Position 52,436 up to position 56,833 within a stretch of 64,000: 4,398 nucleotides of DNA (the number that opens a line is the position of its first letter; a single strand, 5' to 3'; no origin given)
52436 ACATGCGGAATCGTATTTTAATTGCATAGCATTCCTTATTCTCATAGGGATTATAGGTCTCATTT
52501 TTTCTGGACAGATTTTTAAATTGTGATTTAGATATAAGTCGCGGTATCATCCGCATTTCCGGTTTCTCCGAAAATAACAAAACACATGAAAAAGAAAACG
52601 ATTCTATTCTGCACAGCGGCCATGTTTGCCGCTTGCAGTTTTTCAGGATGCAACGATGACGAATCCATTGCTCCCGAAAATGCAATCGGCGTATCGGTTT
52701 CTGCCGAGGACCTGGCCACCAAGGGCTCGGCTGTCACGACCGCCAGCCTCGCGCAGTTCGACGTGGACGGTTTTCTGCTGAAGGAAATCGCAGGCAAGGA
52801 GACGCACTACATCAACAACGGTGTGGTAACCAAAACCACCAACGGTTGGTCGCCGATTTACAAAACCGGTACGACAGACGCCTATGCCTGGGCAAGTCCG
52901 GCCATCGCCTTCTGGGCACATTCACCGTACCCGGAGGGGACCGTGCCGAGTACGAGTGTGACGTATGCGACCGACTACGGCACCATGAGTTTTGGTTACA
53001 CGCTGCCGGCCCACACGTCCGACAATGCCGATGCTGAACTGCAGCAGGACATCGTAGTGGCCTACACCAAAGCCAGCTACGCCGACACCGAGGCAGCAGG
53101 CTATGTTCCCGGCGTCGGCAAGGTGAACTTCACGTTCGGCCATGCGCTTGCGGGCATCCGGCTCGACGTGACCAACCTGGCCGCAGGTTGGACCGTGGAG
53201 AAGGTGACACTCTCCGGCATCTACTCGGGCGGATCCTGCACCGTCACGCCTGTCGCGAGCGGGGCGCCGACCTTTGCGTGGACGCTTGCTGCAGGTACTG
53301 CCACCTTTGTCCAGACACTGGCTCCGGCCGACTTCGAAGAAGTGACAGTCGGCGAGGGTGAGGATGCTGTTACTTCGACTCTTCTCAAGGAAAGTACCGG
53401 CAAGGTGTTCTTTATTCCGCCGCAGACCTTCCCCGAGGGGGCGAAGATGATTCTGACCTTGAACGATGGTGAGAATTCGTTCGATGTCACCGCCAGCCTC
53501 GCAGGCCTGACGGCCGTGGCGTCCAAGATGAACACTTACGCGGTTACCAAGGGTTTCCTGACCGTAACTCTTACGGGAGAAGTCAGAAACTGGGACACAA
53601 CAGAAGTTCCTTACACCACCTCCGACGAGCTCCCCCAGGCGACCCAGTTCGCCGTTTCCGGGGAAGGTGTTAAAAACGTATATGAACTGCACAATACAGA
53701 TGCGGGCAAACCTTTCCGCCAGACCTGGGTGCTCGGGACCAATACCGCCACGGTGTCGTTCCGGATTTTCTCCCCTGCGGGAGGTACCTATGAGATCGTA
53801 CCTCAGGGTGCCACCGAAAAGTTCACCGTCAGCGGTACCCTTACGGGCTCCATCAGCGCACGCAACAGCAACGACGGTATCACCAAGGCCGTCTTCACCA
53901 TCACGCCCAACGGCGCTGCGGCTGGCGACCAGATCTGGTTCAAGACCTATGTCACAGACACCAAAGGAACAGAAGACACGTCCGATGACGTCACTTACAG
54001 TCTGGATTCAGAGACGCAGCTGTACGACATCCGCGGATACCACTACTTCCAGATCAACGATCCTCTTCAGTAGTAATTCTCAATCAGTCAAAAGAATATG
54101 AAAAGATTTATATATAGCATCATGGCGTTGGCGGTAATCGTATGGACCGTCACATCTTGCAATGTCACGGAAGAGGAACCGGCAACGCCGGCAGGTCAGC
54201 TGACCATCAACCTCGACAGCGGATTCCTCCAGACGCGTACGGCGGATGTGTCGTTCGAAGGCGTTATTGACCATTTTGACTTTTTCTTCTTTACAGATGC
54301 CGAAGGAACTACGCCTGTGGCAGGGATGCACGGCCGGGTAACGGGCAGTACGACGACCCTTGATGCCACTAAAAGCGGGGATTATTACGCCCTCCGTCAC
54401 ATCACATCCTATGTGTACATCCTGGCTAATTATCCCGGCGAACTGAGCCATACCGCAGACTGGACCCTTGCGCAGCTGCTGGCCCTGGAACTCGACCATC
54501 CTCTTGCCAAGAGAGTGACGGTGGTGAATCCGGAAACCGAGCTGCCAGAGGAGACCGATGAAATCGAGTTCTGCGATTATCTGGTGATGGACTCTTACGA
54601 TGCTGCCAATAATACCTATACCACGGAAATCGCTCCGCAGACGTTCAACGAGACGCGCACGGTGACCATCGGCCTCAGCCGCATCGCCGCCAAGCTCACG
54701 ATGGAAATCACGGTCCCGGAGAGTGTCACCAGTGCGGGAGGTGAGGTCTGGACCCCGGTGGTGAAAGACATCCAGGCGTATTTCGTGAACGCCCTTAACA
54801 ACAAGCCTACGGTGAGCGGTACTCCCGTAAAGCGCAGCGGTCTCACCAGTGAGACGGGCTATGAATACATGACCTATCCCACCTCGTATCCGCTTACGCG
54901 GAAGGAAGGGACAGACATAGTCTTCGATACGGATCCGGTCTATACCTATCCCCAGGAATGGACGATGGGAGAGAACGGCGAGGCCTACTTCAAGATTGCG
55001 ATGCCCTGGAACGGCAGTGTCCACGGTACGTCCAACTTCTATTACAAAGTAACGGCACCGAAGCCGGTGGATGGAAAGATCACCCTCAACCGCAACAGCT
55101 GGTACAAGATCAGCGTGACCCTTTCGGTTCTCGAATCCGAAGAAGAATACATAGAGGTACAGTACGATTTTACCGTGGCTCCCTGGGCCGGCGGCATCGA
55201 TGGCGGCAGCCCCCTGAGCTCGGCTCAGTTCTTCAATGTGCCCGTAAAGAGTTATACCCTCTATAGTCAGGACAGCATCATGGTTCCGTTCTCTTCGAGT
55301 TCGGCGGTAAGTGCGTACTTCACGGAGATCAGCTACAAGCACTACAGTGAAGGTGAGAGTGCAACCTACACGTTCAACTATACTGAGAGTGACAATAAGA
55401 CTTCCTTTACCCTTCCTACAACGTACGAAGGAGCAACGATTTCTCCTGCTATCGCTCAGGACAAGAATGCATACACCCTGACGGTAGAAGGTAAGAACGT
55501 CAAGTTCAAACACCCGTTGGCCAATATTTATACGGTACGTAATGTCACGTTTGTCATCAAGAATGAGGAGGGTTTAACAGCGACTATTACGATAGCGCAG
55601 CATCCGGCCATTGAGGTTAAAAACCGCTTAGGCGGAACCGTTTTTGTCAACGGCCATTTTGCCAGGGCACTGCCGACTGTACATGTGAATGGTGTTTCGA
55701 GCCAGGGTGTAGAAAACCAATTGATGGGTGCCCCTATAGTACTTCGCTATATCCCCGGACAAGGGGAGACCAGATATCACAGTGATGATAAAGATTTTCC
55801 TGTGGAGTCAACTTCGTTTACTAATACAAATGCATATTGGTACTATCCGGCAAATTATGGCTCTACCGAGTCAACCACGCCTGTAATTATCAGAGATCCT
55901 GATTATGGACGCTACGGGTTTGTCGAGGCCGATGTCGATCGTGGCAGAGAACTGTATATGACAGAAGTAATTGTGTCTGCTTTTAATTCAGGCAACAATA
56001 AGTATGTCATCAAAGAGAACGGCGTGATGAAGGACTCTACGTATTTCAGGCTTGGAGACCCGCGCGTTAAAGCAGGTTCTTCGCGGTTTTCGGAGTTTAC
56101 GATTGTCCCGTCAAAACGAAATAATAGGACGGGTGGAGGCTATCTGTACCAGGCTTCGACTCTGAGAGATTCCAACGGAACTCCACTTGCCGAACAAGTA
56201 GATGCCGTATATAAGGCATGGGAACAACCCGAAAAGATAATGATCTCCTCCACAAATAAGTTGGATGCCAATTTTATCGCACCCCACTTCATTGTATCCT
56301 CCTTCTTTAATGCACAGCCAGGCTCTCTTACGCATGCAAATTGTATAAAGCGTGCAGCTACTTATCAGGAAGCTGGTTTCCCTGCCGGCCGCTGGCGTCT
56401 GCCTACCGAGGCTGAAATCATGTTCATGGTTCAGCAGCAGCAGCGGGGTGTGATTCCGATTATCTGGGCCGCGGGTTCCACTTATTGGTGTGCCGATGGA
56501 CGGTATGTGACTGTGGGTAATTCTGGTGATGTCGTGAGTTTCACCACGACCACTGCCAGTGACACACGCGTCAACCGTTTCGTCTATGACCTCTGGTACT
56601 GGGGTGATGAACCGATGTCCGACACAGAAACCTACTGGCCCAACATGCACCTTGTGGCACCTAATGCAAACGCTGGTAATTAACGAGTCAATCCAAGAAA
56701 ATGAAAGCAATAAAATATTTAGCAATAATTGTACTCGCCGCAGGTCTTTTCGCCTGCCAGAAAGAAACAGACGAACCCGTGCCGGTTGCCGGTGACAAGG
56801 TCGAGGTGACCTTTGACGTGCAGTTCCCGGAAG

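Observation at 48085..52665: Recombinase flanked by inverted pilin paralogs: possible shufflon-like switch between alternative pilus/adhesin gene sets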

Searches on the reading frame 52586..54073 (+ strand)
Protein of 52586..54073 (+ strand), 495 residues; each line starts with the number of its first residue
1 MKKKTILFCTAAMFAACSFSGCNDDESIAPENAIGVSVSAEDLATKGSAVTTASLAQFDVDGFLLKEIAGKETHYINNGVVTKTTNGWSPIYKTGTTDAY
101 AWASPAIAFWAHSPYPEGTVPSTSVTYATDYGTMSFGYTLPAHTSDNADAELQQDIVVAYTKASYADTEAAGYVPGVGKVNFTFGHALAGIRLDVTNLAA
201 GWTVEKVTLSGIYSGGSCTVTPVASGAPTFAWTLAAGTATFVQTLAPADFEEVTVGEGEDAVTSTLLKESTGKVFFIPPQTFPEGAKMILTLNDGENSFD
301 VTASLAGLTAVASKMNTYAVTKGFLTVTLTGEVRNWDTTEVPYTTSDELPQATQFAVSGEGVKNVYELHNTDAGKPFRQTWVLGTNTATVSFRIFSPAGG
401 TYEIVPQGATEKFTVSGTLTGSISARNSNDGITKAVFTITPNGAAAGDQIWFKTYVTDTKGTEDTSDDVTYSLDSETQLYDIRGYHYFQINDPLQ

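Call 6: search_protein_families(library=pfam, proteins=[window:52586-54073:+], max_evalue=0.01)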
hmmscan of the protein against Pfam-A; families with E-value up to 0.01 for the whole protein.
window:52586-54073:+ (495 aa): 0 families

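Call 54: search_protein_families(library=ncbifam, proteins=[window:52586-54073:+], max_evalue=0.01)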
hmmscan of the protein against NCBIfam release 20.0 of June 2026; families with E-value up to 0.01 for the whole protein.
window:52586-54073:+ (495 aa): 0 families

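Call 69: search_protein_families(library=pfam, proteins=[window:52586-54073:+], max_evalue=5)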
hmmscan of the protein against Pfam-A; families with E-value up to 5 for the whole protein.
window:52586-54073:+ (495 aa): 2 families
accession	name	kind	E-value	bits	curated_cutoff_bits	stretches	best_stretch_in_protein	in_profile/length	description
PF07452.17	CHRD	-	0.057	14.7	24.1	1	278-344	13-81/117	CHRD domain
PF10604.15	Polyketide_cyc2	-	0.93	10.2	27.4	0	360-433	43-122/142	Polyketide cyclase / dehydrase and lipid transport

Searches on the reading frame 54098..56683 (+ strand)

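Call 6: search_protein_families(library=pfam, proteins=[window:54098-56683:+], max_evalue=0.01)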
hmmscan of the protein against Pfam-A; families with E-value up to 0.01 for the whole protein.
window:54098-56683:+ (861 aa): 0 families

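Call 54: search_protein_families(library=ncbifam, proteins=[window:54098-56683:+], max_evalue=0.01)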
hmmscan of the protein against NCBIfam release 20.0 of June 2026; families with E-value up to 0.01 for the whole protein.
window:54098-56683:+ (861 aa): 1 family
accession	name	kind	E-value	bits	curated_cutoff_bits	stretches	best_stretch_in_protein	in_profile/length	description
NF052322.1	FimD_tip_adhes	equivalog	3.1e-71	241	170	1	1-833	1-664/664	fimbrial tip adhesin FimD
